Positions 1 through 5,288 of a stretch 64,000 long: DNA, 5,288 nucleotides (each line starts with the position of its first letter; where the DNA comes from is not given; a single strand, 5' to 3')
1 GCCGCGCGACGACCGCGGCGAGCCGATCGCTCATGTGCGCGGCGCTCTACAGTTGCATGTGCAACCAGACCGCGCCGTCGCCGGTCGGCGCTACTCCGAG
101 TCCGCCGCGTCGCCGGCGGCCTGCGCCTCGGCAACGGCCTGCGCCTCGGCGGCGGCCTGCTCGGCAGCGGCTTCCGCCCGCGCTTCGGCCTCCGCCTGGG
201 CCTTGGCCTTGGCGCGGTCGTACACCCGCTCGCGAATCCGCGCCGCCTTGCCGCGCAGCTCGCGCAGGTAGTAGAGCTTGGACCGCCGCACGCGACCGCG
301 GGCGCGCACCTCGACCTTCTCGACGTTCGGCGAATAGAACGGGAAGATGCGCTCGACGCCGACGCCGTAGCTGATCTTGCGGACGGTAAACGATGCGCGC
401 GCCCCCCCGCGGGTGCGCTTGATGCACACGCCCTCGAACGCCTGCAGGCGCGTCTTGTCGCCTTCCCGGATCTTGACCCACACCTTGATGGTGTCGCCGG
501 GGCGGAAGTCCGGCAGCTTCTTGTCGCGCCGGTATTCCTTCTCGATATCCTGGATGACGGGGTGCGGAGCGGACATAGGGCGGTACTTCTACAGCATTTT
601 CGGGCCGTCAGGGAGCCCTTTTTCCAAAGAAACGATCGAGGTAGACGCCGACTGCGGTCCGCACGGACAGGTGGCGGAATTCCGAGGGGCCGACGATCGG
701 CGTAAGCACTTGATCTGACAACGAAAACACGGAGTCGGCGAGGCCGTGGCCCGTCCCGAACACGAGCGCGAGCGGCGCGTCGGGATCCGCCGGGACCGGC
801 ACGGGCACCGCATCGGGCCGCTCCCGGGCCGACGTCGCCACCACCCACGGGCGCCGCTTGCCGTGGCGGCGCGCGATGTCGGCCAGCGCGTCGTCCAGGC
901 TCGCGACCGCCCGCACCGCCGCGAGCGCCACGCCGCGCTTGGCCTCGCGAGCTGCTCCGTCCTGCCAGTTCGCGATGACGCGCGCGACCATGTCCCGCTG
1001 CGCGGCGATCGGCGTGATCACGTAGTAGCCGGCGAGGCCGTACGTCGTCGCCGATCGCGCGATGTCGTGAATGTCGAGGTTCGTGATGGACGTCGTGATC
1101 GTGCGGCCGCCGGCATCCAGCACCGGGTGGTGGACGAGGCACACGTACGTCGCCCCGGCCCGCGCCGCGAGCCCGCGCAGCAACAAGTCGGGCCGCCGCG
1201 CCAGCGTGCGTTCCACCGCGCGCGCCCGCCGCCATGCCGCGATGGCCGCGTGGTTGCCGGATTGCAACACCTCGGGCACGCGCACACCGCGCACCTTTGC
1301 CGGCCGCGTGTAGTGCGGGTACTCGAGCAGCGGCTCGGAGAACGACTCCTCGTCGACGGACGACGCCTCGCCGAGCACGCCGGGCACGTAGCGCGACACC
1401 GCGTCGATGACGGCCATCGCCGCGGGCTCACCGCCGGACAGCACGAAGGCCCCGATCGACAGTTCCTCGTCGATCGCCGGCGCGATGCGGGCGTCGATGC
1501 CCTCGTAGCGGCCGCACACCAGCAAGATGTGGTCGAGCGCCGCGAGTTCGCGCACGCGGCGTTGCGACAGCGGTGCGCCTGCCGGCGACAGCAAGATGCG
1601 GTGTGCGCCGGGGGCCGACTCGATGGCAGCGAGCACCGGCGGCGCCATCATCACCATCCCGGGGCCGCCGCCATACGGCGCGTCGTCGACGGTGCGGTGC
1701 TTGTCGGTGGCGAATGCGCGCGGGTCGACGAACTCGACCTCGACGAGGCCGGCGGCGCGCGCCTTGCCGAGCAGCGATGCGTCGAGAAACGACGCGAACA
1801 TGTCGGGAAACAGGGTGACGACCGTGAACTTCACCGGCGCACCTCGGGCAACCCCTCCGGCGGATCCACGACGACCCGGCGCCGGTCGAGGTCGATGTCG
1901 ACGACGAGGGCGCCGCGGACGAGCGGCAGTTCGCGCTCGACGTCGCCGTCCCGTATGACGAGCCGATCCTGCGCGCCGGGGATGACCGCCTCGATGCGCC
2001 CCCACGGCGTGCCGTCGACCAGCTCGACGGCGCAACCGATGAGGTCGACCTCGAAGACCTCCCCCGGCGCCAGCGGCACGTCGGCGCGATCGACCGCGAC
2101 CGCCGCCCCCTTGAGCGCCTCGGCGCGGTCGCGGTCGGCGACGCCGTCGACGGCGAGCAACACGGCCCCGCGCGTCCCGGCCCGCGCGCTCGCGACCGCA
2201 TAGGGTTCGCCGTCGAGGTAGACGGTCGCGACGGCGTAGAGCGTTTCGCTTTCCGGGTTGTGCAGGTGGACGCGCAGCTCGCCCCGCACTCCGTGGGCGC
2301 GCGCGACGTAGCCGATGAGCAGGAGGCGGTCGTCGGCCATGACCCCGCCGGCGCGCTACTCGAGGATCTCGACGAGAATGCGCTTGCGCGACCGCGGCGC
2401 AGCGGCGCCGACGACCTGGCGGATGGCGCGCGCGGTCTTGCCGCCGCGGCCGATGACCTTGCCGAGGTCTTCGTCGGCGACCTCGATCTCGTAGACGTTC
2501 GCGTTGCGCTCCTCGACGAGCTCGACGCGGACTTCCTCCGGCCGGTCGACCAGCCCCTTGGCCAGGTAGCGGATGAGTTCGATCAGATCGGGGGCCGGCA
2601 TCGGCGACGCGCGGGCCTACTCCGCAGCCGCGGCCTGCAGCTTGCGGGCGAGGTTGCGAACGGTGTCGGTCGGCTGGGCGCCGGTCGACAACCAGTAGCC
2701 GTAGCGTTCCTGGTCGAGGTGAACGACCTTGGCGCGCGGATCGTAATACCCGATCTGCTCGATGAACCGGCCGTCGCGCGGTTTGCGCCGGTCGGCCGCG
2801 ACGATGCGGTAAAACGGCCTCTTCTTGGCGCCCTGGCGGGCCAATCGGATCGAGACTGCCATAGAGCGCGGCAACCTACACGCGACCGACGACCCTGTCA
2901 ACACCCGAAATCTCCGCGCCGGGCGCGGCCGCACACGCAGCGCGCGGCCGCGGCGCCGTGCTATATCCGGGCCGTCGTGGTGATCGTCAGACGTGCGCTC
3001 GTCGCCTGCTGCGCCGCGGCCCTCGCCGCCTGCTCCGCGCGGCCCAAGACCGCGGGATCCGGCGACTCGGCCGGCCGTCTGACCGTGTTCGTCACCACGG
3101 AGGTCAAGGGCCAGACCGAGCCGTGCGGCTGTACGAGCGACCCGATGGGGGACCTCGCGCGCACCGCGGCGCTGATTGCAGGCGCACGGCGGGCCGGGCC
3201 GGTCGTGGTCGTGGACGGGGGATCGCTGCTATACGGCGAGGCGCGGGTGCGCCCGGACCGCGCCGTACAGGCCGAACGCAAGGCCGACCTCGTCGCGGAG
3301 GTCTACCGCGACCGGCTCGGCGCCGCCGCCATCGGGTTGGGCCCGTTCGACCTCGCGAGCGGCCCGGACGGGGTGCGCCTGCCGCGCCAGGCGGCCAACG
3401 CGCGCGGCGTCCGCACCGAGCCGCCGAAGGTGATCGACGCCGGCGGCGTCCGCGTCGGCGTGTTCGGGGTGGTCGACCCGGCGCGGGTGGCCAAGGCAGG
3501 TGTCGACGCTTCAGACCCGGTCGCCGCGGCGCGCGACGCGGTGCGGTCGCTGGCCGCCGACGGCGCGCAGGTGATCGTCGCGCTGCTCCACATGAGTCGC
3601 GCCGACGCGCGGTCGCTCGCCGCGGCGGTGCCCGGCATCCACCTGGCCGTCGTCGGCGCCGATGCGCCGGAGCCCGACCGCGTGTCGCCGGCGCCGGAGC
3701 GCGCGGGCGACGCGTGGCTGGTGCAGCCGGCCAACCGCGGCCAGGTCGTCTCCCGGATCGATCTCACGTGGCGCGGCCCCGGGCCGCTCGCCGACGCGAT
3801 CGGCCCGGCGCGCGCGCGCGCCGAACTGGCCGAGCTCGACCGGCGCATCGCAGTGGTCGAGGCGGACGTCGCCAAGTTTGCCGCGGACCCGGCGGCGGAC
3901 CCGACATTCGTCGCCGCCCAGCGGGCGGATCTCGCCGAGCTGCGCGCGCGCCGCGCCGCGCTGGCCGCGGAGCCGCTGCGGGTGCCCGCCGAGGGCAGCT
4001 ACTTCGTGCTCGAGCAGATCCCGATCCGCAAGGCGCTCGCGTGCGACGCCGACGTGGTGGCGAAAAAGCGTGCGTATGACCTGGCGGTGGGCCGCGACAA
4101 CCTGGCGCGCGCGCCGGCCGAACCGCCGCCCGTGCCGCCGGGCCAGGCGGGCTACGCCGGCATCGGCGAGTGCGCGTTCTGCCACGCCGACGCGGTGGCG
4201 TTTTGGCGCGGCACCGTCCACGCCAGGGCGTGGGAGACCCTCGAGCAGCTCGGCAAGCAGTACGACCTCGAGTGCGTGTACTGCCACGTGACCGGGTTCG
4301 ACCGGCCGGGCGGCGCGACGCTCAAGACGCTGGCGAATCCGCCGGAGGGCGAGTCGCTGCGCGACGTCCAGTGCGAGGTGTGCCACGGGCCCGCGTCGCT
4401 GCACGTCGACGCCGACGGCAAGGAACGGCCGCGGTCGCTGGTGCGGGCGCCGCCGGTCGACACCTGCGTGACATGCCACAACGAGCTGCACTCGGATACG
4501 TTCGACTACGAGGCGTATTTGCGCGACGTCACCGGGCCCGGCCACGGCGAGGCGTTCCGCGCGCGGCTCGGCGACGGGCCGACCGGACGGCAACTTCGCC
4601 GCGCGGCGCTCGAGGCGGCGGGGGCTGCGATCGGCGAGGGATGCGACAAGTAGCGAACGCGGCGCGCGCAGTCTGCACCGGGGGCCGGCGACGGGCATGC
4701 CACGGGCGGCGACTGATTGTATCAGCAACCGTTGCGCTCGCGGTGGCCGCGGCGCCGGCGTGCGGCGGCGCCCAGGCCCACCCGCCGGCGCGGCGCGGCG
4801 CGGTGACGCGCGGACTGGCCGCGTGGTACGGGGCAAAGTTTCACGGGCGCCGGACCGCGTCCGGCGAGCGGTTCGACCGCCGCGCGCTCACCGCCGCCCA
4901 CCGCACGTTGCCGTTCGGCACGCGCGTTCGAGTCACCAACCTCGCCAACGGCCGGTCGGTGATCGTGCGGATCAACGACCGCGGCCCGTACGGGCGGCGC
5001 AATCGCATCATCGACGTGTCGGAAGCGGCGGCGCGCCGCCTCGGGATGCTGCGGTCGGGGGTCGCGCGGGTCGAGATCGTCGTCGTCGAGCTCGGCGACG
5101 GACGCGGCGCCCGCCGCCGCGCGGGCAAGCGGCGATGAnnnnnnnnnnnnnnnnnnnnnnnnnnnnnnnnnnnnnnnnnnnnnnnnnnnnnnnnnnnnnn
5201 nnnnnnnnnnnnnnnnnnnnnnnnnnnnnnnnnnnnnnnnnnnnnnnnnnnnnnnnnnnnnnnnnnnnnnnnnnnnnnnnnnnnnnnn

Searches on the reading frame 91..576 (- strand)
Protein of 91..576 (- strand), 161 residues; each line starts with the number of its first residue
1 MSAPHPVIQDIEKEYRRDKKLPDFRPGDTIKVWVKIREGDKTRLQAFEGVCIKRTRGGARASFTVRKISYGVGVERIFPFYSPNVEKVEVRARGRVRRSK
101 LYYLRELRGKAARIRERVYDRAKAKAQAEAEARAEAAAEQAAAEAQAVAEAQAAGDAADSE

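Call 82: search_protein_families(library=pfam, proteins=[window:91-576:-], max_evalue=0.00001)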
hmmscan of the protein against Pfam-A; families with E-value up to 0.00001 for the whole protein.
window:91-576:- (161 aa): 1 family
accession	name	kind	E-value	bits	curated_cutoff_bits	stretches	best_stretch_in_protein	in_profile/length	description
PF01245.26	Ribosomal_L19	-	1.9e-47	160.3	22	1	7-117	2-111/111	Ribosomal protein L19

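Call 91: find_encoding_contigs(protein=window:94-576:-, flank=10000, max_places=5)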
Protein window:94-576:- (161 aa): no gene with exactly this product is on record in the collection.

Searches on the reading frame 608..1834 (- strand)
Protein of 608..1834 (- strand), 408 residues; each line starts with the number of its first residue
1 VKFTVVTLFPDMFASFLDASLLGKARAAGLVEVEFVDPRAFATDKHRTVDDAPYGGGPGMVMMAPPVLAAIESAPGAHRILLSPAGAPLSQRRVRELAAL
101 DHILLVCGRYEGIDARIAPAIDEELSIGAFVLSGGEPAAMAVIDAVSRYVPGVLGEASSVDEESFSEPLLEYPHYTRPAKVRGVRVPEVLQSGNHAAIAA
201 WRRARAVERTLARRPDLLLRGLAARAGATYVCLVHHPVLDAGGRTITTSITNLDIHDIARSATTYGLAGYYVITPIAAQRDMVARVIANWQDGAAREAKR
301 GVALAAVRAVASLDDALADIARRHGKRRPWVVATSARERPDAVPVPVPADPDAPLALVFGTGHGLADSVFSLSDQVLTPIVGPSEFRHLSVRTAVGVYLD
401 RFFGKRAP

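Call 82: search_protein_families(library=pfam, proteins=[window:608-1834:-], max_evalue=0.00001)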
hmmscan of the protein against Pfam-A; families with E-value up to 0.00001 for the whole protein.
window:608-1834:- (408 aa): 2 families
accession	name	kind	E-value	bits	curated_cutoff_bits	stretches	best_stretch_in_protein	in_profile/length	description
PF01746.26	tRNA_m1G_MT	-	9.6e-61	205.3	27.3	1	23-215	2-195/195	tRNA (Guanine-1)-methyltransferase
PF09936.14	Methyltrn_RNA_4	-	3.6e-55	187.1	22.6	1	229-404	2-182/182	SAM-dependent RNA methyltransferase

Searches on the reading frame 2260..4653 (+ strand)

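Call 82: search_protein_families(library=pfam, proteins=[window:2260-4653:+], max_evalue=0.00001)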
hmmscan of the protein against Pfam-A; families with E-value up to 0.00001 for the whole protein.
window:2260-4653:+ (797 aa): 1 family
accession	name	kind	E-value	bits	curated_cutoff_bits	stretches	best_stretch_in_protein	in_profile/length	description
PF13435.11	Cytochrome_C554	-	1.6e-14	55.1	20.8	1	637-710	1-84/84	Cytochrome c554 and c-prime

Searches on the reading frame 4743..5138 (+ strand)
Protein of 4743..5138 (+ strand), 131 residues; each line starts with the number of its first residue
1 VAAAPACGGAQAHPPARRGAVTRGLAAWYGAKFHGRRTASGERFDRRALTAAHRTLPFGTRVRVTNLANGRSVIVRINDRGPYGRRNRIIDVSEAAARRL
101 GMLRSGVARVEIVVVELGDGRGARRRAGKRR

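Call 82: search_protein_families(library=pfam, proteins=[window:4743-5138:+], max_evalue=0.00001)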
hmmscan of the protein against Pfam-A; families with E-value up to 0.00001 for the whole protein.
window:4743-5138:+ (131 aa): 1 family
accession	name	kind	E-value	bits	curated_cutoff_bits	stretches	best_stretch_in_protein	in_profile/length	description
PF03330.24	DPBB_1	-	1.2e-27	96.4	28.8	1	23-112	3-83/83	Lytic transglycolase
